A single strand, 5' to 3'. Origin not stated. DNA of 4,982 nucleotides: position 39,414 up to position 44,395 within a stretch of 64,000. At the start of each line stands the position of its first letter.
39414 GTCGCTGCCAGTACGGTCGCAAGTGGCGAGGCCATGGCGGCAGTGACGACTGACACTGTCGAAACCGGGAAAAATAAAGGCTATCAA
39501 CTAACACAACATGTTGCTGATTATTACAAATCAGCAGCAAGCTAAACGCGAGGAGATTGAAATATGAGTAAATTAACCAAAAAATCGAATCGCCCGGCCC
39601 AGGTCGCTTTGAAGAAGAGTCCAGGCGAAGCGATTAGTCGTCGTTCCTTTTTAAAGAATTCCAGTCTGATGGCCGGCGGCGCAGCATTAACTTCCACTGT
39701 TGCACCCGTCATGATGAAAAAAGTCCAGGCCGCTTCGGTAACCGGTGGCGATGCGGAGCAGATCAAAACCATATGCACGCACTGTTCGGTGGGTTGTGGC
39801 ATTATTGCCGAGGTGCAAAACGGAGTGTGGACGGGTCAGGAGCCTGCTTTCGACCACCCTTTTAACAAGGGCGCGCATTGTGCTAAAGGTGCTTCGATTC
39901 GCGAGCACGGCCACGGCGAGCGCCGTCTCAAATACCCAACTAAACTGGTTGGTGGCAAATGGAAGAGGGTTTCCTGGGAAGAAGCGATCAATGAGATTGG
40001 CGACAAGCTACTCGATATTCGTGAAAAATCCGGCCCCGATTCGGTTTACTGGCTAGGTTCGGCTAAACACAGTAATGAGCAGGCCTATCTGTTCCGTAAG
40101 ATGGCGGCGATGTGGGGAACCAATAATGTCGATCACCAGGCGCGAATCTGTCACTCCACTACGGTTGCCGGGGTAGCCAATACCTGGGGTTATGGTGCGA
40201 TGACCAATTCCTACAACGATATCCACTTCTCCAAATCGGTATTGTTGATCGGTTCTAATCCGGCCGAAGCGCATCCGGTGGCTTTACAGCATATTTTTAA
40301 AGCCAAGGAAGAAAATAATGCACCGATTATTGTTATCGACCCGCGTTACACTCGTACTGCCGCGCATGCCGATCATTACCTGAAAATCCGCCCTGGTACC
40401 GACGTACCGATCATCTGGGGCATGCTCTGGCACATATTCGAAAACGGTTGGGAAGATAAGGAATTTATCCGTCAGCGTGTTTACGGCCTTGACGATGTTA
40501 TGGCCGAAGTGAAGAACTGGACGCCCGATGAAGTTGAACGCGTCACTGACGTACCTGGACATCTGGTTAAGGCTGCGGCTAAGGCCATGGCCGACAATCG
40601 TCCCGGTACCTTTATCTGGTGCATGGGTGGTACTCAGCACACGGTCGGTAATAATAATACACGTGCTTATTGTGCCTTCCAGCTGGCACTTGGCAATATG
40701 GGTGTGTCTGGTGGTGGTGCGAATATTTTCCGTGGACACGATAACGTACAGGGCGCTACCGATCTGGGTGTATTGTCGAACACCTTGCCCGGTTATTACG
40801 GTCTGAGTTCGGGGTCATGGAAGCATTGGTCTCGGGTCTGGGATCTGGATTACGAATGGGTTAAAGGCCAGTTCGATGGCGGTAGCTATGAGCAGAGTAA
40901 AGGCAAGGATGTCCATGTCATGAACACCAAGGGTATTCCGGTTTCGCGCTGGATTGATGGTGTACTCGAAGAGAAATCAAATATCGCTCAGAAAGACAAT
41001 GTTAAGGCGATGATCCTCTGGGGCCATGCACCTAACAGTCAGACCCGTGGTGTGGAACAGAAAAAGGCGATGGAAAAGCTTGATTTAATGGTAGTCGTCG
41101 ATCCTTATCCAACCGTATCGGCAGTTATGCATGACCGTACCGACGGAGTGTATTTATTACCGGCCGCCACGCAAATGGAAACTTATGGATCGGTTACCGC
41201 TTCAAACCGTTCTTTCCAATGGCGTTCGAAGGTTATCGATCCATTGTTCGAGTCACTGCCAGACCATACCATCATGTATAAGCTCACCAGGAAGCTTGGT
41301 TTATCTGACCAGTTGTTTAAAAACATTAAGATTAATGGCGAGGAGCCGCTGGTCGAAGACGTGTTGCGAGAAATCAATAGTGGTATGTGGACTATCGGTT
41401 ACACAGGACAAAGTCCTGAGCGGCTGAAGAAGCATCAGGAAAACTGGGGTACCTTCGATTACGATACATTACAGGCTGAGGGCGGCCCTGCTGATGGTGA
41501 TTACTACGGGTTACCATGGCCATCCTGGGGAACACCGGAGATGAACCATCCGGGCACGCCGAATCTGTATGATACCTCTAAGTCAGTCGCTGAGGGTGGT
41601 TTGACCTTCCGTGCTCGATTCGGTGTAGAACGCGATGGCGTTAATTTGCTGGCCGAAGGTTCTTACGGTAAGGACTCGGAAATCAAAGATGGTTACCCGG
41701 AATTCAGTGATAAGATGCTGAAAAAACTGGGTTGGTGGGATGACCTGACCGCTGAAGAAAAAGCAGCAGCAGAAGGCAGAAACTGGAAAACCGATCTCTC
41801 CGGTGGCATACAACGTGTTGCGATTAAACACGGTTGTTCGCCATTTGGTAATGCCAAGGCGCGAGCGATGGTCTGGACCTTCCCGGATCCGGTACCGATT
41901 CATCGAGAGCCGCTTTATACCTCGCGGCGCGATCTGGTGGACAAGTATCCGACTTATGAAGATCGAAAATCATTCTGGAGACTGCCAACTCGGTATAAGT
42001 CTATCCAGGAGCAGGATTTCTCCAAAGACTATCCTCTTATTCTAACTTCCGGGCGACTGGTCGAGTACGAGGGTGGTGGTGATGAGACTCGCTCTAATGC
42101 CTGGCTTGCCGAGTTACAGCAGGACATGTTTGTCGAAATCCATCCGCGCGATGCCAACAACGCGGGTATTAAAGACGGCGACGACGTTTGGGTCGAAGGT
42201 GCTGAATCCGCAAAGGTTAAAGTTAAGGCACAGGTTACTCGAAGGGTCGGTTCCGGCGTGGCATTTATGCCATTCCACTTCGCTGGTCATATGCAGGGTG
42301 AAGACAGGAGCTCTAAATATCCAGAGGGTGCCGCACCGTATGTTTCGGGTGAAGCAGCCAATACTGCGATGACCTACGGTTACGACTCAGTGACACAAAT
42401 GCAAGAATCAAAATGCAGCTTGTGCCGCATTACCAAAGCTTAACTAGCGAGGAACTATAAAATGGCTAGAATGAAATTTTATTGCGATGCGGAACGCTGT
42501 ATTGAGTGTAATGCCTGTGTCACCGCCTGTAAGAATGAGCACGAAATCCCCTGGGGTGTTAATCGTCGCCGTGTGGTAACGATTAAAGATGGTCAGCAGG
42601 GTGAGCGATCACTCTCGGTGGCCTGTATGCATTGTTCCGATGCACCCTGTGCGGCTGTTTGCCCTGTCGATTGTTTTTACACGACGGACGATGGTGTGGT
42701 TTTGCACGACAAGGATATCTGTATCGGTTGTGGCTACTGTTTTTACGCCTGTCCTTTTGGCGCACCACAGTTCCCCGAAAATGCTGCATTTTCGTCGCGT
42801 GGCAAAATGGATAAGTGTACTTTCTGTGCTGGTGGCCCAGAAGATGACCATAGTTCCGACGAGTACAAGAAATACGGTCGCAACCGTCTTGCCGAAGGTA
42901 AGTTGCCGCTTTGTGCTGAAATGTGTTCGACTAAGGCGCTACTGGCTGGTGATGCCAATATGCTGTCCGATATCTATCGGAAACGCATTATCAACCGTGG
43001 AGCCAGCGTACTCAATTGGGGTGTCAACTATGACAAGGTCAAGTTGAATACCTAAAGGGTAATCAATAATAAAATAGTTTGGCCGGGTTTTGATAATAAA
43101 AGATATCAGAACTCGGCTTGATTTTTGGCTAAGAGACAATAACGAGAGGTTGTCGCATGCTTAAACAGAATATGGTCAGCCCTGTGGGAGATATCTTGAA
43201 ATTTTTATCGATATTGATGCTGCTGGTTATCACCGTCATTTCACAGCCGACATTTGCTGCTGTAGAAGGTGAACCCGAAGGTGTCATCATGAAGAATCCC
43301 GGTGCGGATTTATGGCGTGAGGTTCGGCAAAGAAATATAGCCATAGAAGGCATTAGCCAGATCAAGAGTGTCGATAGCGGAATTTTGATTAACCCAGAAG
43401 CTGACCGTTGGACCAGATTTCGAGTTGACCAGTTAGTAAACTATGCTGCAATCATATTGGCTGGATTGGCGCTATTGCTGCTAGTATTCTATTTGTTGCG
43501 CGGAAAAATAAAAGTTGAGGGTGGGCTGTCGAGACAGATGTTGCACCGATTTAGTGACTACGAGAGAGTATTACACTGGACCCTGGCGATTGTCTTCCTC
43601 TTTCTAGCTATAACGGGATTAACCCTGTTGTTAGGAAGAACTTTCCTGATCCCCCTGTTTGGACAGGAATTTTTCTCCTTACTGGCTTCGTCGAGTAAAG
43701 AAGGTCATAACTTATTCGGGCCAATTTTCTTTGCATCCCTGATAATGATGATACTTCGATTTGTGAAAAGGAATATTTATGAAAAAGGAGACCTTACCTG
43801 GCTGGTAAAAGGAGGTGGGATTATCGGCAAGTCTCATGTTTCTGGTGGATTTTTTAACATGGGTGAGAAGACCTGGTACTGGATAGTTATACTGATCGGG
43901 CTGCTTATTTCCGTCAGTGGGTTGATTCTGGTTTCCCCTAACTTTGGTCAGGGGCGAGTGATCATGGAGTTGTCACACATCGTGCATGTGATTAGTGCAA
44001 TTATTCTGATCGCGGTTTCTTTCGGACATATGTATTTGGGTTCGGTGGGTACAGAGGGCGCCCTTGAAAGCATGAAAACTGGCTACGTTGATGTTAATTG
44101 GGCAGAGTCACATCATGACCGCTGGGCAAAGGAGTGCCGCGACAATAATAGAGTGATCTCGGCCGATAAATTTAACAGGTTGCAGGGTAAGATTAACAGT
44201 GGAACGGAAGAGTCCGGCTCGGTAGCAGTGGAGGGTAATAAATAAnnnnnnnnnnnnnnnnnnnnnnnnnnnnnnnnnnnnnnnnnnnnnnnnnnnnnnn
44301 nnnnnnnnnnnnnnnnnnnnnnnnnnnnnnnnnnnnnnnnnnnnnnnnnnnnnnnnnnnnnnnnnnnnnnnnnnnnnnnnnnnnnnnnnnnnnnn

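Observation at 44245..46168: HdrDE/DsrMK-like quinol:disulfide oxidoreductase module fused to the 3' end of the FDH operon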

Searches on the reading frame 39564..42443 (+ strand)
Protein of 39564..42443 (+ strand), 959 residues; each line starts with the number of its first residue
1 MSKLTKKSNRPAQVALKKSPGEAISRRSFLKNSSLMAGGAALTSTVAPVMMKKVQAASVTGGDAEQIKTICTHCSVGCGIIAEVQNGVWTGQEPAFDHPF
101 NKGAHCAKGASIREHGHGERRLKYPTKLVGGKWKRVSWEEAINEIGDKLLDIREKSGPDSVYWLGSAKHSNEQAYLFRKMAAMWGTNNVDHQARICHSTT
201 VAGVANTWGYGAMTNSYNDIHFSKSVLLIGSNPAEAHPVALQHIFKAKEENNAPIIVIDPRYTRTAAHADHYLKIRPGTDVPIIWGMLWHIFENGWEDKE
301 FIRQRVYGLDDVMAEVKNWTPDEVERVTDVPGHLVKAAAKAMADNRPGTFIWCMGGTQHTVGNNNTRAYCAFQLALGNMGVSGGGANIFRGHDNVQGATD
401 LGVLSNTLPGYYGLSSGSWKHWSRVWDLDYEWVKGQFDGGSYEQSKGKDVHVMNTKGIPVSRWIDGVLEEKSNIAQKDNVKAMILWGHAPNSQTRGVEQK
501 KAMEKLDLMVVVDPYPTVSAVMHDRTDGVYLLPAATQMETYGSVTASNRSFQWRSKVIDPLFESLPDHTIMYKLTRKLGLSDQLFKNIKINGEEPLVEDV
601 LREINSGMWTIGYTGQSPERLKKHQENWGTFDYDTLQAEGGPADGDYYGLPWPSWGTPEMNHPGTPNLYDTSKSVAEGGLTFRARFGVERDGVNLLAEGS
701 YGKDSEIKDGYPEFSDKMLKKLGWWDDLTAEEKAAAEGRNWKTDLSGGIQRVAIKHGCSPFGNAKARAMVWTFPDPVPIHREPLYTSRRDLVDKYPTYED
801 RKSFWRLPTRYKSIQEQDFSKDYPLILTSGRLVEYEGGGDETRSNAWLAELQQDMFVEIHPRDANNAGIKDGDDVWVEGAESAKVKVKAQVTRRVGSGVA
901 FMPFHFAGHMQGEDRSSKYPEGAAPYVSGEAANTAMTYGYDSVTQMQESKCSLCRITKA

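Call 3: search_protein_families(library=pfam, proteins=[window:39564-42443:+], max_evalue=0.01)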
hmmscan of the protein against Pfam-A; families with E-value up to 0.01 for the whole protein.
window:39564-42443:+ (959 aa): 3 families
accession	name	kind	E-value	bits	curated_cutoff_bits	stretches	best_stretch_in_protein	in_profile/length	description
PF00384.28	Molybdopterin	-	4e-49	168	24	1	121-575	1-351/353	Molybdopterin oxidoreductase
PF01568.27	Molydop_binding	-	2.8e-20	72.9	26.8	1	825-950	1-107/110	Molydopterin dinucleotide binding domain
PF04879.21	Molybdop_Fe4S4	-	5.7e-13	49.1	22.7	1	67-115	4-52/55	Molybdopterin oxidoreductase Fe4S4 domain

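Call 4: search_protein_families(library=ncbifam, proteins=[window:39564-42443:+], max_evalue=0.01)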
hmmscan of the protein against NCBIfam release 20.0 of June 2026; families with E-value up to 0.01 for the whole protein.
window:39564-42443:+ (959 aa): 28 families (the best 25 are shown)
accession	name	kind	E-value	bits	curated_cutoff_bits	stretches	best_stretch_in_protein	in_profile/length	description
TIGR01591.1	Fdh-alpha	equivalog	8.8e-145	483.4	666.25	3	69-427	1-360/672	formate dehydrogenase subunit alpha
TIGR01553.1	formate-DH-alph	equivalog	2.9e-107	359.7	814.2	4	24-304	2-302/1009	formate dehydrogenase-N subunit alpha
NF041513.1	formate_DH_Act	exception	1.5e-90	304.4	1400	4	60-303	35-292/1067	formate dehydrogenase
NF047855.1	AssmNtatRedNasC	equivalog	2.3e-90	303.8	1100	3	52-430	6-388/708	assimilatory nitrate reductase catalytic subunit NasC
NF012032.0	PRK15488.1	equivalog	3.8e-66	223.6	694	3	24-384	3-360/759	thiosulfate reductase PhsA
TIGR02166.1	dmsA_ynfE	subfamily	5.5e-55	186.8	777.7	2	24-394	1-406/794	DMSO/selenate family reductase complex A subunit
NF041323.1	Nitr_red_NasA_Halo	equivalog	1.5e-53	182.4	1000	1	73-398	2-323/673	assimilatory nitrate reductase NasA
NF010055.0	PRK13532.1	equivalog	2.5e-51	174.9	904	3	24-306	3-291/830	nitrate reductase catalytic subunit NapA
TIGR01701.1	Fdhalpha-like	subfamily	2.7e-49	168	582.15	1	121-406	99-406/744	FdhF/YdeP family oxidoreductase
TIGR03479.1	DMSO_red_II_alp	subfamily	1.1e-47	162.7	984.75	3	66-303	58-304/913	molybdopterin-dependent oxidoreductase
TIGR01706.1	NAPA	equivalog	7.2e-47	160.2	930.55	3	24-305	2-290/830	periplasmic nitrate reductase subunit alpha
NF041885.1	selenate_YnfE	exception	2.7e-41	141.2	1675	2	23-311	2-311/805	selenate/tellurate reductase subunit YnfE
NF041884.1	selenate_YnfF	exception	1.7e-36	125.4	1650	1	24-391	1-403/798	selenate/tellurate reductase subunit YnfF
NF011566.1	PRK14990.1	exception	2.6e-35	121.7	1600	1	24-389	14-421/814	dimethylsulfoxide reductase subunit A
NF007406.0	PRK09939.1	equivalog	7.1e-29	100.5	1473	1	121-404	112-417/759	acid resistance putative oxidoreductase YdeP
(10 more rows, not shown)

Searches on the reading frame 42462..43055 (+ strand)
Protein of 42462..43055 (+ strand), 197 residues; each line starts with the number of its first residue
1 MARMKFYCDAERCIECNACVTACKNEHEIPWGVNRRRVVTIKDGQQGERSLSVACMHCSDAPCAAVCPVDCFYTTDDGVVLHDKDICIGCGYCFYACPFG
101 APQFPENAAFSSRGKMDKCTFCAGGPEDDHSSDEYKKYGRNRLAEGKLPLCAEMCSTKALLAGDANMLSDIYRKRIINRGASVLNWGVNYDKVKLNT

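Call 3: search_protein_families(library=pfam, proteins=[window:42462-43055:+], max_evalue=0.01)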
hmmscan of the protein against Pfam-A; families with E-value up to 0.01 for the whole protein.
window:42462-43055:+ (197 aa): 12 families
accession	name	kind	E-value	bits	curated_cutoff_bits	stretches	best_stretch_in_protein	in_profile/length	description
PF12838.12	Fer4_7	-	4.3e-13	49.9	27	2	87-159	2-52/52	4Fe-4S dicluster domain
PF13247.11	Fer4_11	-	1.1e-10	42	26.2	1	52-123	7-75/100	4Fe-4S dicluster domain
PF13237.11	Fer4_10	-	3.7e-10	40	25.5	2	81-123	3-46/53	4Fe-4S dicluster domain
PF00037.32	Fer4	-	2e-09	37.3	21.1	2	82-102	3-23/24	4Fe-4S binding domain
PF13187.11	Fer4_9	-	2.5e-09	37.5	27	2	87-157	2-49/52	4Fe-4S dicluster domain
PF12837.12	Fer4_6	-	1.3e-08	34.8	25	1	79-102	1-24/24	4Fe-4S binding domain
PF12797.12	Fer4_2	-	8.3e-08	32.2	24.5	2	79-99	2-22/22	4Fe-4S binding domain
PF14697.11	Fer4_21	-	2.9e-05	24.5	35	2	83-123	4-45/59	4Fe-4S dicluster domain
PF13183.11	Fer4_8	-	0.00042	21.2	27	0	10-70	2-67/68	4Fe-4S dicluster domain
PF25160.1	LdpA_Fe-S-bd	-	0.00087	19.5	27.6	1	60-100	6-41/49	LdpA Fe-S cluster-binding domain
PF12800.12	Fer4_4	-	0.0017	19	24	0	11-24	2-15/17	4Fe-4S binding domain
PF12798.12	Fer4_3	-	0.0039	18.4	27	1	87-101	1-15/15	4Fe-4S binding domain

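Call 4: search_protein_families(library=ncbifam, proteins=[window:42462-43055:+], max_evalue=0.01)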
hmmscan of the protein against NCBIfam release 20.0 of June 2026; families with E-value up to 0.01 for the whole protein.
window:42462-43055:+ (197 aa): 45 families (the best 25 are shown)
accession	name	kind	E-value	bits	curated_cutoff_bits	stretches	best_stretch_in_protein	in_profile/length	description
NF038355.1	FDH3_beta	equivalog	1.2e-103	344.8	240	1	2-180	1-179/180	formate dehydrogenase FDH3 subunit beta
TIGR02951.1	DMSO_dmsB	equivalog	1e-29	103.6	214.1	1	4-169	2-157/161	DMSO/selenate family reductase complex B subunit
NF045797.1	DsrO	equivalog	9.6e-26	90.6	200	1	6-167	46-204/235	sulfate reduction electron transfer complex DsrMKJOP subunit DsrO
TIGR03149.1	cyt_nit_nrfC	equivalog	2.6e-23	82.5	377.6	1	4-170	39-190/225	cytochrome c nitrite reductase Fe-S protein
NF008134.0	PRK10882.1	equivalog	5e-23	81.7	263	1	52-179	110-222/329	hydrogenase 2 operon protein HybA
NF011569.0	PRK14993.1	equivalog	1.1e-22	80.7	416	1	3-165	43-188/244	tetrathionate reductase subunit TtrB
NF045715.1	sulf_resp_HmcB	equivalog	7.7e-20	71.2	420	1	52-179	104-212/307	sulfate respiration complex iron-sulfur protein HmcB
NF041715.1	arsenate_red_ArrB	equivalog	2.1e-18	66.7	450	1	6-108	5-110/233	arsenate respiratory reductase iron-sulfur subunit ArrB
NF009408.0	PRK12769.1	equivalog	2.6e-17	62.2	1003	1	8-127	7-129/659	formate-dependent uric acid utilization protein AegA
NF009451.0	PRK12809.1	equivalog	2.2e-14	52.7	1154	1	8-109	7-109/639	formate-dependent uric acid utilization protein YgfT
NF041782.1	mnquin_red_QrcC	equivalog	4.1e-13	49.6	400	1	8-166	5-194/239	menaquinone reductase iron-sulfur cluster-binding subunit QrcC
TIGR01582.1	FDH-beta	equivalog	1e-12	47.8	334.7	1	54-175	92-192/283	formate dehydrogenase subunit beta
NF007658.0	PRK10330.1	equivalog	5.4e-12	45.6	260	1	7-173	6-165/181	electron transport protein HydN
NF045766.1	PhenlGlyoxDHPadI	equivalog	1.1e-11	44.2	700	1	8-127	9-123/443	NADH-dependent phenylglyoxylate dehydrogenase subunit beta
TIGR03478.1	DMSO_red_II_bet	subfamily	7.2e-11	41.6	480.7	1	53-160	129-215/321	DMSO reductase family type II enzyme, iron-sulfur subunit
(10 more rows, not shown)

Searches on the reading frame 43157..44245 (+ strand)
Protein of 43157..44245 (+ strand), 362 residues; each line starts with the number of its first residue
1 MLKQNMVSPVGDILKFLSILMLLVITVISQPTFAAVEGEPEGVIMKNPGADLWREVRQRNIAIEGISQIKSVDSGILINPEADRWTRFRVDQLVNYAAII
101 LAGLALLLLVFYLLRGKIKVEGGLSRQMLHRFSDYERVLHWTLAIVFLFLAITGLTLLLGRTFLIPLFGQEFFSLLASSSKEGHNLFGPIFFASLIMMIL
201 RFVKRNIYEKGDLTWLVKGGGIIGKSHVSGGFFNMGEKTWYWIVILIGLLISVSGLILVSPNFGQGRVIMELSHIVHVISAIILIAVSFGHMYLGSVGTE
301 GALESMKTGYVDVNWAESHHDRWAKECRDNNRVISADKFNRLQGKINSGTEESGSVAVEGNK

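Call 3: search_protein_families(library=pfam, proteins=[window:43157-44245:+], max_evalue=0.01)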
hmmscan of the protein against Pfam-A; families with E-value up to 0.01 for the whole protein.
window:43157-44245:+ (362 aa): 1 family
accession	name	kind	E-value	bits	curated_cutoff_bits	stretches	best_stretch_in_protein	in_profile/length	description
PF01292.26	Ni_hydr_CYTB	-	1.7e-18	67.5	30.1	1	131-309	1-179/179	Prokaryotic cytochrome b561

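Call 4: search_protein_families(library=ncbifam, proteins=[window:43157-44245:+], max_evalue=0.01)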
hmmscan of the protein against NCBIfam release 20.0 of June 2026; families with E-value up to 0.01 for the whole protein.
window:43157-44245:+ (362 aa): 5 families
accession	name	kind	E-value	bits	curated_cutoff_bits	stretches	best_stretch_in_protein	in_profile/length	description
TIGR01583.1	formate-DH-gamm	equivalog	3.6e-49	167.5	115.85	1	129-327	2-201/204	formate dehydrogenase subunit gamma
NF007924.0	PRK10639.1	equivalog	4.9e-32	111.4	341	1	126-331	4-206/211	formate dehydrogenase cytochrome b556 subunit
NF007558.0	PRK10179.1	equivalog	4.4e-26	91.9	339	1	127-331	5-208/217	formate dehydrogenase-N subunit gamma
TIGR02125.1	CytB-hydogenase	equivalog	1.4e-05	24.7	121.5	1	131-269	2-149/212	Ni/Fe-hydrogenase, b-type cytochrome subunit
NF011582.1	PRK15006.1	equivalog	0.00059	19.5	204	0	246-310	181-245/248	thiosulfate reductase cytochrome B subunit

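Call 41: find_homologous_proteins(query=window:43157-44242:+, max_evalue=1e-10)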
Query window:43157-44242:+ (362 aa): 679 proteins with E <= 1e-10 among 8000 candidates; the best 120 are listed.
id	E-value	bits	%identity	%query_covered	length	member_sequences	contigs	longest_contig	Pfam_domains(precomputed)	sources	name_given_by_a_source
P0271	7.5e-234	794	100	100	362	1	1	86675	PF01292.27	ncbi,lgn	-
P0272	9.9e-209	711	89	100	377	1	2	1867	PF01292.27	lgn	-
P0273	1.5e-177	608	74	100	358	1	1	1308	PF01292.27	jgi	jgi:formate dehydrogenase subunit gamma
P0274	8.6e-177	606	75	95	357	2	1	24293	PF01292.27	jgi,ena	-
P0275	7.4e-176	603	73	100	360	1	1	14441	PF01292.27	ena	-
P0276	3.1e-174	598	73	98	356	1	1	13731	PF01292.27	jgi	-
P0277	3.7e-166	571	73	95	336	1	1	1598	PF01292.27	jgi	-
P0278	5.6e-164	564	70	99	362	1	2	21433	PF01292.27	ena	-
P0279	1.4e-162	559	72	94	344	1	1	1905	PF01292.27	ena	-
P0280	7.0e-162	557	69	98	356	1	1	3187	PF01292.27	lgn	-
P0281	4.9e-158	544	69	96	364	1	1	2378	PF01292.27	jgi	-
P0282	5.0e-158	544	66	100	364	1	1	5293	PF01292.27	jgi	-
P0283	7.1e-158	544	68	98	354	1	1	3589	PF01292.27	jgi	jgi:formate dehydrogenase subunit gamma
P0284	1.2e-157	543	68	96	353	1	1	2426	PF01292.27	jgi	jgi:formate dehydrogenase subunit gamma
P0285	1.4e-157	543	66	98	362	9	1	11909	PF01292.27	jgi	-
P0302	1.6e-155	536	64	100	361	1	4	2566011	PF01292.27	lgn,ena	-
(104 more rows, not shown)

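Call 43: find_encoding_contigs(protein=P0302, flank=10000, max_places=2)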
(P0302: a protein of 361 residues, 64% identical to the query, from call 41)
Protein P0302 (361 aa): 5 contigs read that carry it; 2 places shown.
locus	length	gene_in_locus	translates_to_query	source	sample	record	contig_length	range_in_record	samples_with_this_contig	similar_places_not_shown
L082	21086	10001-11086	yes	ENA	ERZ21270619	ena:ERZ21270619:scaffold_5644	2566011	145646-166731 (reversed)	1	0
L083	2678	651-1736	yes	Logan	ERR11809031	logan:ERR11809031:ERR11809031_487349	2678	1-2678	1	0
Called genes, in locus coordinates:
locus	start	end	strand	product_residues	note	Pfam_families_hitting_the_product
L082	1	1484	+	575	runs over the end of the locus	PF00486:Trans_reg_C, PF13414:TPR_11 (faint), PF14559:TPR_19 (faint), PF07719:TPR_2 (faint), PF13432:TPR_16 (faint), PF00515:TPR_1 (faint), PF13181:TPR_8 (faint), PF13424:TPR_12 (faint), +2 more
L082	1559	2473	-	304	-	PF12728:HTH_17, PF12727:PBP_like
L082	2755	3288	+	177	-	PF11749:DUF3305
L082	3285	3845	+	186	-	PF11748:DUF3306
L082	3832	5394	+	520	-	PF13183:Fer4_8 (faint), PF12838:Fer4_7 (faint), PF12837:Fer4_6 (faint), PF00037:Fer4 (weak), PF13187:Fer4_9 (weak), PF13237:Fer4_10 (weak), PF14697:Fer4_21 (weak), PF00037:Fer4 (weak), +1 more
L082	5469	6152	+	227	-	PF02613:Nitrate_red_del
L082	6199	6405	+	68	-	-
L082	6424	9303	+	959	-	PF04879:Molybdop_Fe4S4, PF00384:Molybdopterin, PF01568:Molydop_binding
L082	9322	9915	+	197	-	PF12838:Fer4_7 (weak), PF13187:Fer4_9 (faint), PF13247:Fer4_11, PF00037:Fer4, PF12797:Fer4_2 (weak), PF12837:Fer4_6, PF13237:Fer4_10 (weak), PF12838:Fer4_7 (weak)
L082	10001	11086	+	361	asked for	PF01292:Ni_hydr_CYTB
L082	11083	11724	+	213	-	-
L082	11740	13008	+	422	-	PF12838:Fer4_7 (weak), PF13183:Fer4_8, PF13534:Fer4_17, PF02754:CCG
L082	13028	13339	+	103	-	PF11342:DUF3144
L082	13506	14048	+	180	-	-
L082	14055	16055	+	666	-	-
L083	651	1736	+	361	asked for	PF01292:Ni_hydr_CYTB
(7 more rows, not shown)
